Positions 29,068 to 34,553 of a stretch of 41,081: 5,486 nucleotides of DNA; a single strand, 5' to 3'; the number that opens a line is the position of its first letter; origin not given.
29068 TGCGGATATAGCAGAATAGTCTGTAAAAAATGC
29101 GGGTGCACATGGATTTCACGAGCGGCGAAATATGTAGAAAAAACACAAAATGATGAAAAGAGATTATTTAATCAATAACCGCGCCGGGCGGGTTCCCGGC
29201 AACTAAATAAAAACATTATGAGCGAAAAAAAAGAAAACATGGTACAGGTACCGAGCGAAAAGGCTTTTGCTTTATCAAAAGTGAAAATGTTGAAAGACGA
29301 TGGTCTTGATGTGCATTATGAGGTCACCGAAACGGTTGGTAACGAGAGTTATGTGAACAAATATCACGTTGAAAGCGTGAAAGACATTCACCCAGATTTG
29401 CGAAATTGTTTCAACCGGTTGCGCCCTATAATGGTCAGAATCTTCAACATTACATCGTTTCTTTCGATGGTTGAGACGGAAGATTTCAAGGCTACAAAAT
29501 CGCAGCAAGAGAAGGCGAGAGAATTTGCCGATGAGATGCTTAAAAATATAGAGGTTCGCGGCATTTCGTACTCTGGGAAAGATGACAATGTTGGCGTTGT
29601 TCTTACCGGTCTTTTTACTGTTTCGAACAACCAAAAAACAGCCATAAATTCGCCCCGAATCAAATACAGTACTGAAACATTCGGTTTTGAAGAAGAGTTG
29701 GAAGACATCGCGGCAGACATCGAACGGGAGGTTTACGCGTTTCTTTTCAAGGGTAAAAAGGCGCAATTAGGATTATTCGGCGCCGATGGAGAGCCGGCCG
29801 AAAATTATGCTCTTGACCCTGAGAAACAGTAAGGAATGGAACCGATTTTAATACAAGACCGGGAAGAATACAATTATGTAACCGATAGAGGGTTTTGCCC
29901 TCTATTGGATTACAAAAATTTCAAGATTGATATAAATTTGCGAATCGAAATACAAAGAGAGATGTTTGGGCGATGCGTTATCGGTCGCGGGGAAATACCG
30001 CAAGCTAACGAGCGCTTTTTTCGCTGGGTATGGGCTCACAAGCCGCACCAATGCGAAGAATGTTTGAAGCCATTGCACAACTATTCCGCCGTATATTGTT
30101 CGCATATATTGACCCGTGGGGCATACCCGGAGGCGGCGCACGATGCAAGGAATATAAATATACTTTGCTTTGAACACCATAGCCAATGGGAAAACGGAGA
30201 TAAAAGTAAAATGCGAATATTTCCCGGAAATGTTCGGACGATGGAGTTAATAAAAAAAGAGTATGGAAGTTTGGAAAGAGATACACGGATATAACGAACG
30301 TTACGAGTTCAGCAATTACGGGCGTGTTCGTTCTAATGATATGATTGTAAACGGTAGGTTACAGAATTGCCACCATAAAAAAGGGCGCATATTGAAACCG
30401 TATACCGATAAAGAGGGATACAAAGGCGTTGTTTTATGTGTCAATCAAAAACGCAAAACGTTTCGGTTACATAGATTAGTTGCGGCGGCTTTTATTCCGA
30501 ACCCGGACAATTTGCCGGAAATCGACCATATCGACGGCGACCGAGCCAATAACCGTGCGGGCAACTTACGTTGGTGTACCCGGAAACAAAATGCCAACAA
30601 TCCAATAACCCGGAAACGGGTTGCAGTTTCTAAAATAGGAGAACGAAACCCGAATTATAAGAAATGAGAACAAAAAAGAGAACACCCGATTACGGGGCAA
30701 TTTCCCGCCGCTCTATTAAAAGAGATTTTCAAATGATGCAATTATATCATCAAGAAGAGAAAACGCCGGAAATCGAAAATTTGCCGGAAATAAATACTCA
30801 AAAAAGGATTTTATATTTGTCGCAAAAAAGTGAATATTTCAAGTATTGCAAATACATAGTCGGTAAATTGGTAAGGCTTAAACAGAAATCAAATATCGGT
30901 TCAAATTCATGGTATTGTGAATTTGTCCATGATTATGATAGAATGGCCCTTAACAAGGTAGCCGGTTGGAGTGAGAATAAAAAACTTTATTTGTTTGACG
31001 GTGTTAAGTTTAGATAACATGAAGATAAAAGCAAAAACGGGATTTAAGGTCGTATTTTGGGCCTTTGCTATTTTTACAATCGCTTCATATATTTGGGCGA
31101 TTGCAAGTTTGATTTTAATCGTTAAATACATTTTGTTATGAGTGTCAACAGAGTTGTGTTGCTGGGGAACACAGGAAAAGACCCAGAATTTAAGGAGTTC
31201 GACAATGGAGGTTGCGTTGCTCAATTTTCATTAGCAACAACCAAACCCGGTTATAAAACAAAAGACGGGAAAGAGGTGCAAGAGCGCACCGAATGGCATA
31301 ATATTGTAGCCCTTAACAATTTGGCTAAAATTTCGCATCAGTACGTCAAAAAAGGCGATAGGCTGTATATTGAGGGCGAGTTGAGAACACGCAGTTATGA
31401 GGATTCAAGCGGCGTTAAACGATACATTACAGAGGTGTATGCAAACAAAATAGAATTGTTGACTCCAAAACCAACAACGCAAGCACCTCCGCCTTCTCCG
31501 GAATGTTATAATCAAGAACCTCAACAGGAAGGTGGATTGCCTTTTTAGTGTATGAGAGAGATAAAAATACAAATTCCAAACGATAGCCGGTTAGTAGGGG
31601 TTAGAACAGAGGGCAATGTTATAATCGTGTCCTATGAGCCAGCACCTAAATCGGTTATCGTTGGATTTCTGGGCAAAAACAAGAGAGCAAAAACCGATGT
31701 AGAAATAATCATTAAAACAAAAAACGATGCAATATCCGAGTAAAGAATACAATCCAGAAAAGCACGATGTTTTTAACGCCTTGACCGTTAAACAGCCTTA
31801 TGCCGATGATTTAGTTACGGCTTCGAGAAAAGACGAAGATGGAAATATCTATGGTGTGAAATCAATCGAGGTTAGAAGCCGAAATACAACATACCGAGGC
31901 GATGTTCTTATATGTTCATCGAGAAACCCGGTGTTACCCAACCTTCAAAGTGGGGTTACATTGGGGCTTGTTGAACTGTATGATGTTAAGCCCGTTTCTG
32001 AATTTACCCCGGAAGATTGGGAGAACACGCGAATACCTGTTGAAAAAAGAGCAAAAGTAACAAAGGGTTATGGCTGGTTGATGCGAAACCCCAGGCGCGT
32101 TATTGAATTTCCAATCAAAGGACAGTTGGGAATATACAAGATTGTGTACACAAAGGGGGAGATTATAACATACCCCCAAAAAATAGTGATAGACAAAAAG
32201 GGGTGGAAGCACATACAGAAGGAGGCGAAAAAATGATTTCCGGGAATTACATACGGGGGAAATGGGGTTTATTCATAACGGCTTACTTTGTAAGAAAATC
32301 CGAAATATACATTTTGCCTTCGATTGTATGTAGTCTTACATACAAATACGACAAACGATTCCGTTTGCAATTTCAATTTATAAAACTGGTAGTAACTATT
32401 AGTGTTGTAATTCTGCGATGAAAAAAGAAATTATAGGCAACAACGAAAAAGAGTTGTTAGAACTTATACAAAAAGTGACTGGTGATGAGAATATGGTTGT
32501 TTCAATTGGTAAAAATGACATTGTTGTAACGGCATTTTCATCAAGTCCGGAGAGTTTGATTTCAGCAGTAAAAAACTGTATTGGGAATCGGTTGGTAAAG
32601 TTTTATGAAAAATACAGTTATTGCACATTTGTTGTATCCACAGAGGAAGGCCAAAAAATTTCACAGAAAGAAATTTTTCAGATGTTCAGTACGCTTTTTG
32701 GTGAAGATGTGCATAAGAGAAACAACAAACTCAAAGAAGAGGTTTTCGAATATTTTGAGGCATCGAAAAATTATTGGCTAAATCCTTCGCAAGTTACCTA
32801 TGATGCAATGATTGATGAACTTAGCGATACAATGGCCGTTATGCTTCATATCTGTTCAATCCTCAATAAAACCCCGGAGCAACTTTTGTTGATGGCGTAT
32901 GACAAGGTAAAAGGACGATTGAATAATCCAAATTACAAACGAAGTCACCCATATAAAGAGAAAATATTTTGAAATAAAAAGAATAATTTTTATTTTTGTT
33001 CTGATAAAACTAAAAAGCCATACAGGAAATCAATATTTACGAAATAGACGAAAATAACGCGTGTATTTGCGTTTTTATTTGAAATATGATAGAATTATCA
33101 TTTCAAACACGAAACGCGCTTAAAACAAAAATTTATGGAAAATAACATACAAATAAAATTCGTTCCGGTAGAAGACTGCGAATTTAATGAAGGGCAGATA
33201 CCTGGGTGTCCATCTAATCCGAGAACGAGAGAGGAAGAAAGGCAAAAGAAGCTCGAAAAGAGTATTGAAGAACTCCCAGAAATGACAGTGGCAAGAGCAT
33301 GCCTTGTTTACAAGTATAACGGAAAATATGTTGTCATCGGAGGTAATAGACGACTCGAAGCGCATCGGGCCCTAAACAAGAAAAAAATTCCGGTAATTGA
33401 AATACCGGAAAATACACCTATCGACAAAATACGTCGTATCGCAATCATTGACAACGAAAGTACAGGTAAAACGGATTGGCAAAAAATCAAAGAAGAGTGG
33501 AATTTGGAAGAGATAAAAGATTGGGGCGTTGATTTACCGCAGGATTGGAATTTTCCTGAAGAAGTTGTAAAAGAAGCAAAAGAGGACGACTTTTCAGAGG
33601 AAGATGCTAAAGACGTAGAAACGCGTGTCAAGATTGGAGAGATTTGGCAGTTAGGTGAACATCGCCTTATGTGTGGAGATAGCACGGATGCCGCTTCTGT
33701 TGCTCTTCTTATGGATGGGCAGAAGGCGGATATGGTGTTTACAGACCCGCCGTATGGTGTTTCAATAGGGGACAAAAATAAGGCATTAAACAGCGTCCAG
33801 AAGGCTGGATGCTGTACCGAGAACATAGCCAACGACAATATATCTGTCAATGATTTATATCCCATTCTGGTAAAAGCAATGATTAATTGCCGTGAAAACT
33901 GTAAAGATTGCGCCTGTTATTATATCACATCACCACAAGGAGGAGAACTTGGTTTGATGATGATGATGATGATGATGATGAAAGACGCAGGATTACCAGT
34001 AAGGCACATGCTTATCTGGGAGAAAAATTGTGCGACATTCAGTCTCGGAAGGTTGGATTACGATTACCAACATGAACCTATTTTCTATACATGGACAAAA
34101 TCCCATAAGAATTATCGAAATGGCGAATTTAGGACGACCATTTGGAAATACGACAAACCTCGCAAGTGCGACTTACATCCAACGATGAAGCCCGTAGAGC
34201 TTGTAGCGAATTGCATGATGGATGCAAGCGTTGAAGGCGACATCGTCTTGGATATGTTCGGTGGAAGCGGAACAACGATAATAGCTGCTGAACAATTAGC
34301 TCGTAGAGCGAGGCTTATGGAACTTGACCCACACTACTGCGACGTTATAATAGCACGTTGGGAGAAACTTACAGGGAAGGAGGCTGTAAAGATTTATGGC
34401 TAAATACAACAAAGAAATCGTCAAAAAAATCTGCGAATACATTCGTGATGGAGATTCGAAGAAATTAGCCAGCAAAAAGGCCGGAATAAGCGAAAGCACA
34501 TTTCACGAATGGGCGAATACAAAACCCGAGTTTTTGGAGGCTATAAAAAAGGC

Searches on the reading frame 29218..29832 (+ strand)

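Call 36: search_protein_families(library=phrogs, proteins=[window:29218-29832:+], max_evalue=0.001)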
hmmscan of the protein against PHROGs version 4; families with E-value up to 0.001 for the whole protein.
window:29218-29832:+ (204 aa): 2 families
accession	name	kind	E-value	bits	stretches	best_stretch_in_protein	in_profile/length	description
phrog_9513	-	unknown function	6e-26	92.1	1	14-184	7-171/214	-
phrog_6141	-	unknown function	2.6e-14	54.3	1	12-197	8-165/174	-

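Call 37: search_protein_families(library=pfam, proteins=[window:29218-29832:+], max_evalue=0.01)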
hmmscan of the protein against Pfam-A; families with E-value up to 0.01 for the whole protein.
window:29218-29832:+ (204 aa): 0 families

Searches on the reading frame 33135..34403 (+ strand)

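Call 36: search_protein_families(library=phrogs, proteins=[window:33135-34403:+], max_evalue=0.001)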
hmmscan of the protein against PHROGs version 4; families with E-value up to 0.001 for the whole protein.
window:33135-34403:+ (422 aa): 18 families
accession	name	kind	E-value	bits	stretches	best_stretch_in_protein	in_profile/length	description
phrog_498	-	other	3.8e-101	340.5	1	26-419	47-430/633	DNA methyltransferase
phrog_67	-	other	4.5e-38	132.8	1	108-417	55-351/743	DNA methyltransferase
phrog_17622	-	unknown function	1.1e-25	91.4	1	6-137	5-137/222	-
phrog_3008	-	other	1.8e-22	80.8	1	338-419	140-221/244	DNA methyltransferase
phrog_23085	-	unknown function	3.1e-22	79.7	1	311-421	2-117/138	-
phrog_8071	-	DNA, RNA and nucleotide metabolism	3.2e-18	67.2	1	22-224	15-220/389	ParB-like partition protein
phrog_940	-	DNA, RNA and nucleotide metabolism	8.6e-15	55.8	1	21-160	13-150/388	nuclease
phrog_620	-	DNA, RNA and nucleotide metabolism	4.9e-12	47.4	1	21-158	16-148/217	ParB-like partition protein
phrog_18293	-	other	2.2e-10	41.5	1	331-411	29-109/119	methyltransferase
phrog_6952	-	other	5.6e-08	33.8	1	335-399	100-165/181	DNA methyltransferase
phrog_4715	-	DNA, RNA and nucleotide metabolism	2.6e-07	30.4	1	35-155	169-270/630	ParB-like partition protein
phrog_23148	-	unknown function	1.9e-06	29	1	341-408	79-145/165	-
phrog_8769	-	other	1.3e-05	26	1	369-411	13-55/71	methyltransferase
phrog_723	-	DNA, RNA and nucleotide metabolism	1.4e-05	26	1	26-118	25-115/223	ParB-like partition protein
phrog_16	-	DNA, RNA and nucleotide metabolism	0.00023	20.5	1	253-401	838-901/986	DNA helicase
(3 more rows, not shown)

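Call 37: search_protein_families(library=pfam, proteins=[window:33135-34403:+], max_evalue=0.01)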
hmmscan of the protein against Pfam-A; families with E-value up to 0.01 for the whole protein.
window:33135-34403:+ (422 aa): 4 families
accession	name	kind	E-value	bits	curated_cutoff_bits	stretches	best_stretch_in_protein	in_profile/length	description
PF01555.25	N6_N4_Mtase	-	1.6e-26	94.1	26.7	1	199-405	2-219/221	DNA methylase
PF03602.21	Cons_hypoth95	-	1.9e-09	37.9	24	1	346-416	20-91/182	Conserved hypothetical protein 95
PF01170.24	UPF0020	-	0.00034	20.8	22.3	0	186-217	112-141/197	RMKL-like, methyltransferase domain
PF02195.25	ParB_N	-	0.0013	19.2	26.3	1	27-107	16-93/95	ParB N-terminal domain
